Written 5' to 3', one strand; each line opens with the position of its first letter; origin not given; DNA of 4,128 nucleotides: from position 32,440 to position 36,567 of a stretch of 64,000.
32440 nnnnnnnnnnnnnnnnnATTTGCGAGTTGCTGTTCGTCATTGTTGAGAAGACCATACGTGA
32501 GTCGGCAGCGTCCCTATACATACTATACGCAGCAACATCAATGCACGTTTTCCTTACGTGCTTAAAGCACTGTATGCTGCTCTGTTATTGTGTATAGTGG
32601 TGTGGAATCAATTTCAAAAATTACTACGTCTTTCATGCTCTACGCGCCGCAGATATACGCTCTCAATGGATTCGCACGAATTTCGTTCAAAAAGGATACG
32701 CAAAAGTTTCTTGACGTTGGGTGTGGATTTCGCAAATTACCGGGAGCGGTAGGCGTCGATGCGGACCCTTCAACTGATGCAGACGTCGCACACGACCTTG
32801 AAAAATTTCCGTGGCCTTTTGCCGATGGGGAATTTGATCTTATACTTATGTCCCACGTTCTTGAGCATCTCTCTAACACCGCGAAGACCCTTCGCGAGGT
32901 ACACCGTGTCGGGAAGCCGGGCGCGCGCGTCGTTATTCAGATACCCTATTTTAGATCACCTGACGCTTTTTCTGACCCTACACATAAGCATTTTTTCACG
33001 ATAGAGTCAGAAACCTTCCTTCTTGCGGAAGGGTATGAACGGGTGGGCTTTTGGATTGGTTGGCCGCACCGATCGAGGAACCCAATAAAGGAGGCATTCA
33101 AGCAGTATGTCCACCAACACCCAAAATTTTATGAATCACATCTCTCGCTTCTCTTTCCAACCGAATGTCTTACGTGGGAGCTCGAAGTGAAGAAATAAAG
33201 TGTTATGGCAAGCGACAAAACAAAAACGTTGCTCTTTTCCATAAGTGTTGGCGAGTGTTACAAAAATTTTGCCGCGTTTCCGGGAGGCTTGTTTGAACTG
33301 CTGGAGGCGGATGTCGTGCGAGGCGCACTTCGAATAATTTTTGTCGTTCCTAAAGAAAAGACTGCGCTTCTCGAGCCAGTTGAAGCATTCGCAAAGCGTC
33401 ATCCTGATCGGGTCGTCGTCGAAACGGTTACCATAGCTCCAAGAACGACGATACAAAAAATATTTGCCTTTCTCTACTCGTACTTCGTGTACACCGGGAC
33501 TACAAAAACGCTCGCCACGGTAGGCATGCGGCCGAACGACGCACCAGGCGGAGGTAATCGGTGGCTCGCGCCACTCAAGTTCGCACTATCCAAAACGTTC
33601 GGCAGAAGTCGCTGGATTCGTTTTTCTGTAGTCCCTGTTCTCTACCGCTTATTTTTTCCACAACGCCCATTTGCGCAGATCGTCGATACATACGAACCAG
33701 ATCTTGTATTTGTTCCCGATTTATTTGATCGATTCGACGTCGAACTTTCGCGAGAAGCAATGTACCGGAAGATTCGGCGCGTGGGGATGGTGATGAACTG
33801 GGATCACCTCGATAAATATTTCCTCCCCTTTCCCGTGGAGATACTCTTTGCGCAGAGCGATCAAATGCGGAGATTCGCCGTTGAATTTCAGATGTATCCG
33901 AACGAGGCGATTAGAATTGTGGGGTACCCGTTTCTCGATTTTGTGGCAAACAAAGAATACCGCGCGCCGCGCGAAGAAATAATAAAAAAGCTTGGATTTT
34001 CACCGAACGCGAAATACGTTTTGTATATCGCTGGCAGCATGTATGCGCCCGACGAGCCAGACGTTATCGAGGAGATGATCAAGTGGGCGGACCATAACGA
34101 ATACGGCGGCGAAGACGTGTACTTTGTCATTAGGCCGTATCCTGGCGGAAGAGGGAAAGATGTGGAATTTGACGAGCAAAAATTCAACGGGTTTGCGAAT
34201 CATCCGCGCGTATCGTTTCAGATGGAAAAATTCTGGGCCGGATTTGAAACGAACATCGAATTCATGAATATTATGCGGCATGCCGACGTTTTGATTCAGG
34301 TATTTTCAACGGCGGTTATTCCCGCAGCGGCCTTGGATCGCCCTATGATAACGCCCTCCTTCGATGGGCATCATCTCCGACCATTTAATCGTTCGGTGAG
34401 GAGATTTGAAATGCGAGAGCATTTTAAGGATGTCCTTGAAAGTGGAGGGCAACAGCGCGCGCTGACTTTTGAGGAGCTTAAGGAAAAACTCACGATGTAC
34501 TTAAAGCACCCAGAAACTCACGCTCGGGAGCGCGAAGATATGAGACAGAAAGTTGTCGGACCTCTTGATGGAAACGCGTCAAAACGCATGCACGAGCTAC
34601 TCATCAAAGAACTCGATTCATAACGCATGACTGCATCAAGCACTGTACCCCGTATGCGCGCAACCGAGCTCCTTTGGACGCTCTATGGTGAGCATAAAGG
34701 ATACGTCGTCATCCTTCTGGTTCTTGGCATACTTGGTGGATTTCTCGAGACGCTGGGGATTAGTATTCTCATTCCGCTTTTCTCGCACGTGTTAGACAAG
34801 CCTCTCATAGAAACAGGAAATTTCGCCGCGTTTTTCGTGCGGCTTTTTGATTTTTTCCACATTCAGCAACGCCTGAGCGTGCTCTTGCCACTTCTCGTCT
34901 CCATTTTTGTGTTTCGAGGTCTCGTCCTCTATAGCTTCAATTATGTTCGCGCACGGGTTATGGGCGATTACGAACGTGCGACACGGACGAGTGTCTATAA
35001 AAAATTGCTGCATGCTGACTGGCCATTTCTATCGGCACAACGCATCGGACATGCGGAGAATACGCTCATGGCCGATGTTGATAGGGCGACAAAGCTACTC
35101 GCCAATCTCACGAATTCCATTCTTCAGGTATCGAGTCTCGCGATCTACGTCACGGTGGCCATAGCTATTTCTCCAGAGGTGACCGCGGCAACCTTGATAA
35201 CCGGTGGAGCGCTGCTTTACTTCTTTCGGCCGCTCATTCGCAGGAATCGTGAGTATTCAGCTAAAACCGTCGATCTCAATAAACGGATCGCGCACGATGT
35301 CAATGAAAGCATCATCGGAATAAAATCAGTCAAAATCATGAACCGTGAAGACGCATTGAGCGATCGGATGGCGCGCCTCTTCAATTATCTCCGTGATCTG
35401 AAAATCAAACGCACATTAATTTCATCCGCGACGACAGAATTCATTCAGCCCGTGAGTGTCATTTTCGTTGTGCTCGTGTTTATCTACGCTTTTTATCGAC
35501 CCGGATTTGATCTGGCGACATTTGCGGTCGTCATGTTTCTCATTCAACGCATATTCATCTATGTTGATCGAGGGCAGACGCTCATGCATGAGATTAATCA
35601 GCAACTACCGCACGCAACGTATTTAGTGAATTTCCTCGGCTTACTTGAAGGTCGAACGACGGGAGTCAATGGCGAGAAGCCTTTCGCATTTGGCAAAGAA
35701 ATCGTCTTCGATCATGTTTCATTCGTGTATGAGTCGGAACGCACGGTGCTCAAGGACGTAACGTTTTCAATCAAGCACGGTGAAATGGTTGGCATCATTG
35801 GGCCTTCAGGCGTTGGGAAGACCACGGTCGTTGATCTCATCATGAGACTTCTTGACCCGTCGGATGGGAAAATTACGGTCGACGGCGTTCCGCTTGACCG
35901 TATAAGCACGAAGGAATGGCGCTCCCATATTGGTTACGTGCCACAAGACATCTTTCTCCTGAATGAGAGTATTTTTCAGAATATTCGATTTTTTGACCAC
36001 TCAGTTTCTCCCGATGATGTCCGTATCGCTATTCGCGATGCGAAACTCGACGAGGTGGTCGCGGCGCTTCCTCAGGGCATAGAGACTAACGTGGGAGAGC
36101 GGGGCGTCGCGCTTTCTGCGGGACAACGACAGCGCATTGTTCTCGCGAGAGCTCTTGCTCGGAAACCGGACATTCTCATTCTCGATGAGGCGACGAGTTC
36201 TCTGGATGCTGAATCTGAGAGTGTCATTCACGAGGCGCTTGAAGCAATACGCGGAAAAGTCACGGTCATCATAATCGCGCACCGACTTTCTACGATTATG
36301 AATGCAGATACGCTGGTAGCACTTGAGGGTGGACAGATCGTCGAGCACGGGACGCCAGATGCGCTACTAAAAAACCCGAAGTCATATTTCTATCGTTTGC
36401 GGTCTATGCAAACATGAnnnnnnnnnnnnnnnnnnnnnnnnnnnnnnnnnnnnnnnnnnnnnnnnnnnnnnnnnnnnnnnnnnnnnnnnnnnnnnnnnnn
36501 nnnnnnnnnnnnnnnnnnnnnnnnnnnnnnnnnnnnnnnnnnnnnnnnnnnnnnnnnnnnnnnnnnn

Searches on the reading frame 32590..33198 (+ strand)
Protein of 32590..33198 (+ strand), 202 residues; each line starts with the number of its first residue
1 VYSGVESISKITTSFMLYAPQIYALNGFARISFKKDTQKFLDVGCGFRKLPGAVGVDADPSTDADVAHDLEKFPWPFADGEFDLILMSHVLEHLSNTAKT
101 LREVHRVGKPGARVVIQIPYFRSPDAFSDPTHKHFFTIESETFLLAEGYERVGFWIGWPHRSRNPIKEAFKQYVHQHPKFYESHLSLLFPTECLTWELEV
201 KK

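Call 9: search_protein_families(library=pfam, proteins=[window:32590-33198:+], max_evalue=0.001)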
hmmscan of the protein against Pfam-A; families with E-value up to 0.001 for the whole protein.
window:32590-33198:+ (202 aa): 6 families
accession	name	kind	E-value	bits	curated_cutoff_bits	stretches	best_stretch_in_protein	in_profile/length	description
PF08241.18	Methyltransf_11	-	3.2e-11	44.1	21.2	1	66-116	47-95/95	Methyltransferase domain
PF13489.12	Methyltransf_23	-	4.8e-10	39.9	27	1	29-119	14-119/164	Methyltransferase domain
PF13847.12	Methyltransf_31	-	3.9e-08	33.5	27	1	69-120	62-113/145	Methyltransferase domain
PF08242.18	Methyltransf_12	-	2e-06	28.9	30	1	74-113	64-97/98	Methyltransferase domain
PF13649.12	Methyltransf_25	-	2.1e-06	28.8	27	1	67-111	52-96/97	Methyltransferase domain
PF01209.24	Ubie_methyltran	-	2.8e-05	24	20.1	1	76-116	111-151/233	ubiE/COQ5 methyltransferase family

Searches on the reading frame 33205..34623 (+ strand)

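Call 10: search_protein_families(library=pfam, proteins=[window:33205-34623:+], max_evalue=0.001)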
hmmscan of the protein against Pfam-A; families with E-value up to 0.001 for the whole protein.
window:33205-34623:+ (472 aa): 1 family
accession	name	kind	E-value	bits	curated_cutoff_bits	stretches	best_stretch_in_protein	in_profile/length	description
PF04464.20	Glyphos_transf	-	3.1e-08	33.4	22.1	1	350-467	258-366/367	CDP-Glycerol:Poly(glycerophosphate) glycerophosphotransferase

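Call 57: search_protein_families(library=ncbifam, proteins=[window:33205-34623:+], max_evalue=0.00001)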
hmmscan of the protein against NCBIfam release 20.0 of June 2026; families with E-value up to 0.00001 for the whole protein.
window:33205-34623:+ (472 aa): 1 family
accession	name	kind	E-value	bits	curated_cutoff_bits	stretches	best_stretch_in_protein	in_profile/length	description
NF046086.1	BFO_1060_trans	domain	1.7e-06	27.5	200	0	303-468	219-362/365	BFO_1060 family glycosyltransferase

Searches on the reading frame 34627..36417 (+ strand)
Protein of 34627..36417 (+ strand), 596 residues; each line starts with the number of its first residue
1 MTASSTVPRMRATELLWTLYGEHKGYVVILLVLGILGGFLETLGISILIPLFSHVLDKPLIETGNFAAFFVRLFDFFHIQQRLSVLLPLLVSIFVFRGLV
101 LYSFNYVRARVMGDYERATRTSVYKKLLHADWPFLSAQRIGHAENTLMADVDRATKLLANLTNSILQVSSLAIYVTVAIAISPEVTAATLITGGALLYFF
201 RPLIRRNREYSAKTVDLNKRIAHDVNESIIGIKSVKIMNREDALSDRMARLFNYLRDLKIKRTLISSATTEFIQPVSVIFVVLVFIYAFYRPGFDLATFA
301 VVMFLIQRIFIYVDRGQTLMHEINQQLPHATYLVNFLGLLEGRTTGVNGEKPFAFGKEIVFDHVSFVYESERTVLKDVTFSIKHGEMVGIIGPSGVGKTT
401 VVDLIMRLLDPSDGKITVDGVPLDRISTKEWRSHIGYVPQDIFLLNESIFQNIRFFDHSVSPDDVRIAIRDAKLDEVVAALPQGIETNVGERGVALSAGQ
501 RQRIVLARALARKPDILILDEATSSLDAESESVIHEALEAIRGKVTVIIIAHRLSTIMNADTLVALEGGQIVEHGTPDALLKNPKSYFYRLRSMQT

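Call 10: search_protein_families(library=pfam, proteins=[window:34627-36417:+], max_evalue=0.001)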
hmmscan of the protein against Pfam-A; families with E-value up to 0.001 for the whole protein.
window:34627-36417:+ (596 aa): 8 families
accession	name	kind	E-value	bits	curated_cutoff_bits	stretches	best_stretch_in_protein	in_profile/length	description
PF00005.33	ABC_tran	-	1.7e-34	119.8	25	1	375-524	1-137/137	ABC transporter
PF00664.28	ABC_membrane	-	1.1e-17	65.1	28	1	28-291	2-249/274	ABC transporter transmembrane region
PF02463.25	SMC_N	-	5.3e-07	29.7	40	1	495-566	136-211/220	RecF/RecN/SMC N terminal domain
PF03266.21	NTPase_1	-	7.1e-06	26.4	23.9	0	388-568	2-149/168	NTPase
PF13555.12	AAA_29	-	3.2e-05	24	27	1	378-413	15-50/61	P-loop containing region of AAA domain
PF00004.35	AAA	-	0.00012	23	21.2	0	390-560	3-117/131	ATPase family associated with various cellular activities (AAA)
PF13401.12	AAA_22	-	0.00013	22.7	27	1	386-541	6-104/130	AAA domain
PF13191.12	AAA_16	-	0.00018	22.5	32.6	1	384-539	21-157/167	AAA ATPase domain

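Call 57: search_protein_families(library=ncbifam, proteins=[window:34627-36417:+], max_evalue=0.00001)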
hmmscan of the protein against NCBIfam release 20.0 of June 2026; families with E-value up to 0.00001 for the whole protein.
window:34627-36417:+ (596 aa): 186 families (the best 25 are shown)
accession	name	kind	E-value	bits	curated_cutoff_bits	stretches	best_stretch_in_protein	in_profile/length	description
NF045513.1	HepA_fam_ABC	equivalog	1.9e-100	337.1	725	1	21-595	30-609/610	heterocyst formation ABC transporter subunit HepA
TIGR02203.1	MsbA_lipidA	equivalog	2.9e-96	323.2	602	1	29-595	14-569/572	lipid A export permease/ATP-binding protein MsbA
TIGR02857.1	CydD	equivalog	5.8e-78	263.1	435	1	78-566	38-529/529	thiol reductant ABC exporter subunit CydD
TIGR02204.1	MsbA_rel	hypoth_equivalog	1.3e-76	258.5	780.4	1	79-587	57-568/576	ABC transporter, permease/ATP-binding protein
NF050066.1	LPSTprtrPglK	equivalog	2.3e-76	257.4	1000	1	15-567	5-556/558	BC-type lipopolysaccharide transporter PglK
TIGR03797.1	NHLM_micro_ABC2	equivalog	6.8e-76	256.2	709.4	1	99-595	191-685/686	NHLP bacteriocin export ABC transporter permease/ATPase subunit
TIGR00958.1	3a01208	subfamily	2.1e-74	251.1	874.6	1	67-587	188-707/711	antigen peptide transporter 2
NF010178.0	PRK13657.1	equivalog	5e-74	249.8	733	1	89-591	61-566/588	glucan ABC transporter ATP-binding protein/ permease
NF052233.1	CphA_assoc_ABC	equivalog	5.4e-72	243.3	880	1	97-595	243-743/766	cyanophycin metabolism-associated ABC transporter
TIGR03375.1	type_I_sec_LssB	subfamily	7.2e-71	239.4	693.1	1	170-583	274-691/696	type I secretion system permease/ATPase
TIGR03796.1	NHLM_micro_ABC1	equivalog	4.6e-70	236.7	853.3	1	59-587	169-705/710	NHLP family bacteriocin export ABC transporter peptidase/permease/ATPase subunit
NF008381.0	PRK11176.1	equivalog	7.9e-70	235.8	867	1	79-595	59-579/582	lipid A ABC transporter ATP-binding protein/permease MsbA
TIGR01846.1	type_I_sec_HlyB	subfamily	2.3e-69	234.4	725.55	1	83-595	175-692/694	type I secretion system permease/ATPase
NF008379.0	PRK11174.1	equivalog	1.9e-62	211.8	684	1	29-592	22-581/588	heme ABC transporter permease/ATP-binding protein CydD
TIGR02868.1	CydC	equivalog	7.6e-62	209.6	329.05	1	118-554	87-530/530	thiol reductant ABC exporter subunit CydC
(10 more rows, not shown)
